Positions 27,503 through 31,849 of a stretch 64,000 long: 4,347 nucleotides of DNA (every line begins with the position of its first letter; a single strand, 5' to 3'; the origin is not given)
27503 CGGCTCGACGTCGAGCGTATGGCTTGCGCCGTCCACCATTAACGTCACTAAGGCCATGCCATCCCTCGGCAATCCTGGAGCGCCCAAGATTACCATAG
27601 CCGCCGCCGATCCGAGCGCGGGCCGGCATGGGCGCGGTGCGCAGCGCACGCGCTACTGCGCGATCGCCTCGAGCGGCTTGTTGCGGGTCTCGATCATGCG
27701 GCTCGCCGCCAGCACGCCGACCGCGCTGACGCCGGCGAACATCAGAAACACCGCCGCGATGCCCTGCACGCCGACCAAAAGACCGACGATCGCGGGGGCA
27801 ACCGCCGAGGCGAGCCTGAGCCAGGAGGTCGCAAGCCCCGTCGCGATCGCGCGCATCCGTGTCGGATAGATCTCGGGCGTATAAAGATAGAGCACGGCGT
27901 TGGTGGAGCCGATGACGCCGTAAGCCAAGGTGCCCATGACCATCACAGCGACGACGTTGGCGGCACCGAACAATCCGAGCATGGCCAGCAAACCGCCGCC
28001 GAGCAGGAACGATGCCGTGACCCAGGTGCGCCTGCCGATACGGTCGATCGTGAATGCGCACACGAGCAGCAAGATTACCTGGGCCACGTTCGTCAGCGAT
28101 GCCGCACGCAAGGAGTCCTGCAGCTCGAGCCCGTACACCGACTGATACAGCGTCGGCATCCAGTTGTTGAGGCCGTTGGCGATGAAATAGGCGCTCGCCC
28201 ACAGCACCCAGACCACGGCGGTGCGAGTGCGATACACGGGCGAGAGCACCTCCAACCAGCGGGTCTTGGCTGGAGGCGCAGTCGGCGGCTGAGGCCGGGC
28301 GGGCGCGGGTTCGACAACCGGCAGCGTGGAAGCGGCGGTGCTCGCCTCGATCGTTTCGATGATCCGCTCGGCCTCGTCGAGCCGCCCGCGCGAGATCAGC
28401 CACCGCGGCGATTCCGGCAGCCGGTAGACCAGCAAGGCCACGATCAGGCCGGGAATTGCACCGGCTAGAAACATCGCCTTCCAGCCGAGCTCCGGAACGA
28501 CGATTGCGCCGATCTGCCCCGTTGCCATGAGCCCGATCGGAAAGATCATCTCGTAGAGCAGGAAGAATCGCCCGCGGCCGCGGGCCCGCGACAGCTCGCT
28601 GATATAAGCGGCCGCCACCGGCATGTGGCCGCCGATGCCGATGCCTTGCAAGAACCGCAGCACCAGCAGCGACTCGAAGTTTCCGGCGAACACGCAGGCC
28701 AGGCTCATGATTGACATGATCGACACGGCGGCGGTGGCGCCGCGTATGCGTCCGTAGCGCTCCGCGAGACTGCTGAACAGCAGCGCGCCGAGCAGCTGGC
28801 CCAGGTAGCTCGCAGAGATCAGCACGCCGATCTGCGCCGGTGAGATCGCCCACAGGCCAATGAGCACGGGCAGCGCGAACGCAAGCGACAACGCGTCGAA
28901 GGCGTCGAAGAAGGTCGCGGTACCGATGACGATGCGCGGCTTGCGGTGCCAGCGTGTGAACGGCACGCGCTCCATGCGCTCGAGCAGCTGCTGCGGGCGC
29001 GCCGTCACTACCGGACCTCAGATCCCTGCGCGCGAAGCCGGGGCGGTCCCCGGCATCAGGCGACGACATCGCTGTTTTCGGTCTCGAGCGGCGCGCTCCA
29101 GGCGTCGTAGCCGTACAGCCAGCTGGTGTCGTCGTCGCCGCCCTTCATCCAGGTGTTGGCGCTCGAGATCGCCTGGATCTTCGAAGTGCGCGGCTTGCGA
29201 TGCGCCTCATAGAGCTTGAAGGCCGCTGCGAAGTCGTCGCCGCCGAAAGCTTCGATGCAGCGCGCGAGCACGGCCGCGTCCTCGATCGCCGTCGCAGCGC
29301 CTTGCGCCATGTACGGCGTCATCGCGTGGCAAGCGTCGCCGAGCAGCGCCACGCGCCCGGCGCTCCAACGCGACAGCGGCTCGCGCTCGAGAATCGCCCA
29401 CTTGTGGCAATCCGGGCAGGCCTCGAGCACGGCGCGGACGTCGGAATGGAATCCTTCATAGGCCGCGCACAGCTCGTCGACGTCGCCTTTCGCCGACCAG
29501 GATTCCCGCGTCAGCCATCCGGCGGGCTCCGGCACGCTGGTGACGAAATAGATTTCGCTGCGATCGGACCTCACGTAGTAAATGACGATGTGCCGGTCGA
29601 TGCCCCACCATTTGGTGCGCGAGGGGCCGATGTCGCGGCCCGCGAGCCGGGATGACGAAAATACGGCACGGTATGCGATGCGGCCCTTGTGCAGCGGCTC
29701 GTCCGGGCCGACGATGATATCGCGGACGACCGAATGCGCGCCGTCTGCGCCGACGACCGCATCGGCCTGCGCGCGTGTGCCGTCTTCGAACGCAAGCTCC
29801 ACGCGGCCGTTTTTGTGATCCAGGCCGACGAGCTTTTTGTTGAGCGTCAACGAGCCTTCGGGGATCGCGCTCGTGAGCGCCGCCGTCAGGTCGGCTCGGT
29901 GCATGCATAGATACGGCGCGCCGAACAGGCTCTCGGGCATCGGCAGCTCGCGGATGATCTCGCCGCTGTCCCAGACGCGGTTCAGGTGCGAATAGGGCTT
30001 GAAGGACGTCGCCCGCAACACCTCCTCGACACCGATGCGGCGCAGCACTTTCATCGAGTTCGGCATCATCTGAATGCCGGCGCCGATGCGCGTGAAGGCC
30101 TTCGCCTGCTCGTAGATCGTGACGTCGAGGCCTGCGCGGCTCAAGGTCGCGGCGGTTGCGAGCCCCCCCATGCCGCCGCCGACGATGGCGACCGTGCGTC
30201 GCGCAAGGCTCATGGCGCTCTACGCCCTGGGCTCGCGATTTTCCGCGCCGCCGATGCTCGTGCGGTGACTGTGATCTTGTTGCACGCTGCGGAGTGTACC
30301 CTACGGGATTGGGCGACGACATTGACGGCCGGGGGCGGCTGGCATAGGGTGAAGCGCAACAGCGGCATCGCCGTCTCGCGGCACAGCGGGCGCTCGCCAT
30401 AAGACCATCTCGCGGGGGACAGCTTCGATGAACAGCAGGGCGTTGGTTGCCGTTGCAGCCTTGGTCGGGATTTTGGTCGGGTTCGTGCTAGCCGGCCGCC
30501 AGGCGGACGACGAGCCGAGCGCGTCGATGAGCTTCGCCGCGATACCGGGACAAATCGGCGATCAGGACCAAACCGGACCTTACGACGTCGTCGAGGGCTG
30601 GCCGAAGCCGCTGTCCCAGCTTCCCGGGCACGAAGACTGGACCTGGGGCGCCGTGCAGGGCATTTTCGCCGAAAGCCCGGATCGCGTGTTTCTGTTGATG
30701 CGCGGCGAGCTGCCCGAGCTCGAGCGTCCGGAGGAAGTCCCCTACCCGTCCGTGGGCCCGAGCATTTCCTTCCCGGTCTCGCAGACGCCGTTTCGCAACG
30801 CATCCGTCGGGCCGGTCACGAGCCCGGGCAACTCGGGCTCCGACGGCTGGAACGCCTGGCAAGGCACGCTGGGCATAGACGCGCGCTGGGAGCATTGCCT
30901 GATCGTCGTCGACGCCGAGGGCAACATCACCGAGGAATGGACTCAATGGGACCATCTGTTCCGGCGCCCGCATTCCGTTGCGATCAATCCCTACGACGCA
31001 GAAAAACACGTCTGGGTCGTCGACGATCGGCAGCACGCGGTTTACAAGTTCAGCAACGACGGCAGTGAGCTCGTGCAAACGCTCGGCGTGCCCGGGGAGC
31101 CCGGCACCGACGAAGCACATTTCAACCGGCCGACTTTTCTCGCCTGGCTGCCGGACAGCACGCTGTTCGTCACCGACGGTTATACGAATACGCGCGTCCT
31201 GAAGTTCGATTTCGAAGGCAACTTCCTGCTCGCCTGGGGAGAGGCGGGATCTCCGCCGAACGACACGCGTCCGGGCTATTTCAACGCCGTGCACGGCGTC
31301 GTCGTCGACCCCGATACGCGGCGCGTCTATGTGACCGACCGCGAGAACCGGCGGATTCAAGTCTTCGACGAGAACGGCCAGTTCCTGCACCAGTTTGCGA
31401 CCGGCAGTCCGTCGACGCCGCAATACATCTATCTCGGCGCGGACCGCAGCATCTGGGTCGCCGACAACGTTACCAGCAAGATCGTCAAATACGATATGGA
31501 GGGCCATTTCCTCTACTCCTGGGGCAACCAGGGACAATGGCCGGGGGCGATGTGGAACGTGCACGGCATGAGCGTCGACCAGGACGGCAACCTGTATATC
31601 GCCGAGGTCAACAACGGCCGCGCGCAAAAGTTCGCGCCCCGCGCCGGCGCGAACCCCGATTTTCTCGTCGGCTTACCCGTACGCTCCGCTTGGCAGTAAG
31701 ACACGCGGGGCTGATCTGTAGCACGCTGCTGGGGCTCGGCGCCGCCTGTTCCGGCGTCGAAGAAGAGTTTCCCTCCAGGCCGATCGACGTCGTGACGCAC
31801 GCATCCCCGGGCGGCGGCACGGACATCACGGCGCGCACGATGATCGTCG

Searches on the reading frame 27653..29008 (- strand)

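Call 8: search_protein_families(library=pfam, proteins=[window:27653-29008:-], max_evalue=0.0001)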
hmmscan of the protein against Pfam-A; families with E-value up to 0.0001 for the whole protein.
window:27653-29008:- (451 aa): 3 families
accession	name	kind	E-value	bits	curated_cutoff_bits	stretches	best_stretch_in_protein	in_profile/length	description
PF07690.21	MFS_1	-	1.8e-45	155.8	33.4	2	30-298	3-239/347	Major Facilitator Superfamily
PF00083.30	Sugar_tr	-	4.4e-45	154.8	22.3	1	58-450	46-449/452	Sugar (and other) transporter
PF06779.20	MFS_4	-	1.3e-07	31.7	26.3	1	41-194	11-167/364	Uncharacterised MFS-type transporter YbfB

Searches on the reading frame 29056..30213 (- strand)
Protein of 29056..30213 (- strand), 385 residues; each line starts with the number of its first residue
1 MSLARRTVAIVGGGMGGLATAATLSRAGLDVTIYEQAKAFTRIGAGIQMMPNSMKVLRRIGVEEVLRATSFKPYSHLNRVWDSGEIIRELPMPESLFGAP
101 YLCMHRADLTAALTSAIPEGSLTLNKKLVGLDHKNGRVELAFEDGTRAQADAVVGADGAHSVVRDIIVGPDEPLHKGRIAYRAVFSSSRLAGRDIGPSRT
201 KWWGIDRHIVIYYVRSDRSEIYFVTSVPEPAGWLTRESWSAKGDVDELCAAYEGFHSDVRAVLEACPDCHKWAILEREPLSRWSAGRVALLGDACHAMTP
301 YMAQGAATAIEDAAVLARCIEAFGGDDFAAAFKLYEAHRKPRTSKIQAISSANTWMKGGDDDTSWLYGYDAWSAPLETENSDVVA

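Call 8: search_protein_families(library=pfam, proteins=[window:29056-30213:-], max_evalue=0.0001)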
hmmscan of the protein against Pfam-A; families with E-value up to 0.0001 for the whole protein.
window:29056-30213:- (385 aa): 8 families
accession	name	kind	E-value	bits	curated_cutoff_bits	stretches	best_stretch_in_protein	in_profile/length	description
PF01494.25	FAD_binding_3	-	3.2e-26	92.8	22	1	7-346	3-345/349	FAD binding domain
PF01266.30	DAO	-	1.9e-08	34.7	27.9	1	8-38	2-32/353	FAD dependent oxidoreductase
PF07992.20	Pyr_redox_2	-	2.7e-08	34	26.1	1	7-165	2-115/291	Pyridine nucleotide-disulphide oxidoreductase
PF01593.30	Amino_oxidase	-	2.1e-07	31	19.8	0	15-36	1-22/443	Flavin containing amine oxidoreductase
PF13450.12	NAD_binding_8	-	3e-07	31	21.9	1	10-37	1-28/68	NAD(P)-binding Rossmann-like domain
PF00890.30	FAD_binding_2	-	2.2e-05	24.3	20.4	1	8-40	2-34/414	FAD binding domain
PF04820.20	Trp_halogenase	-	3e-05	23.5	21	0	8-71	2-70/458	Tryptophan halogenase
PF05834.18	Lycopene_cycl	-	7.5e-05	22.4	23.4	0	8-162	2-144/380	Lycopene cyclase protein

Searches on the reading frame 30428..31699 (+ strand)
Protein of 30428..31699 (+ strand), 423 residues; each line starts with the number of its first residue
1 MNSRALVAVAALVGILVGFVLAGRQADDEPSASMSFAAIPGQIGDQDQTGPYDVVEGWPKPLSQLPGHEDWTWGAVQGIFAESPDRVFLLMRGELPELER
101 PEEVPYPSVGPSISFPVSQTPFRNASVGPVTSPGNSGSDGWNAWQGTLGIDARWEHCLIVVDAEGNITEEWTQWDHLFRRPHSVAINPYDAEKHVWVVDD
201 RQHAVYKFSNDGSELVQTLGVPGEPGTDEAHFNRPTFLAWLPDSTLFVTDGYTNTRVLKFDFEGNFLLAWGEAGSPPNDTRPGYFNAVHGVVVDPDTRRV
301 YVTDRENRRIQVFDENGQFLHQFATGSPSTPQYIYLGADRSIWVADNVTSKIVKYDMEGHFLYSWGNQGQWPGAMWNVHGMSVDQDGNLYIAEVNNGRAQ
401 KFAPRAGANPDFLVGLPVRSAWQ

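Call 8: search_protein_families(library=pfam, proteins=[window:30428-31699:+], max_evalue=0.0001)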
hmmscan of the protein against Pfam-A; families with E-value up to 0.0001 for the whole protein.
window:30428-31699:+ (423 aa): 4 families
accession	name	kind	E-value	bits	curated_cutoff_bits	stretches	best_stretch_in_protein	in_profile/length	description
PF01436.27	NHL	-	1e-17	63.6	20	1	285-313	1-28/28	NHL repeat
PF17170.10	DUF5128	-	1.1e-08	35.1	22.9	0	298-363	54-126/321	6-bladed beta-propeller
PF08450.18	SGL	-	7e-07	29.5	26.3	0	290-362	138-217/246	SMP-30/Gluconolactonase/LRE-like region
PF24684.1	Vgb_lyase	-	1.7e-05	24.3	50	1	289-402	100-207/290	Virginiamycin B lyase family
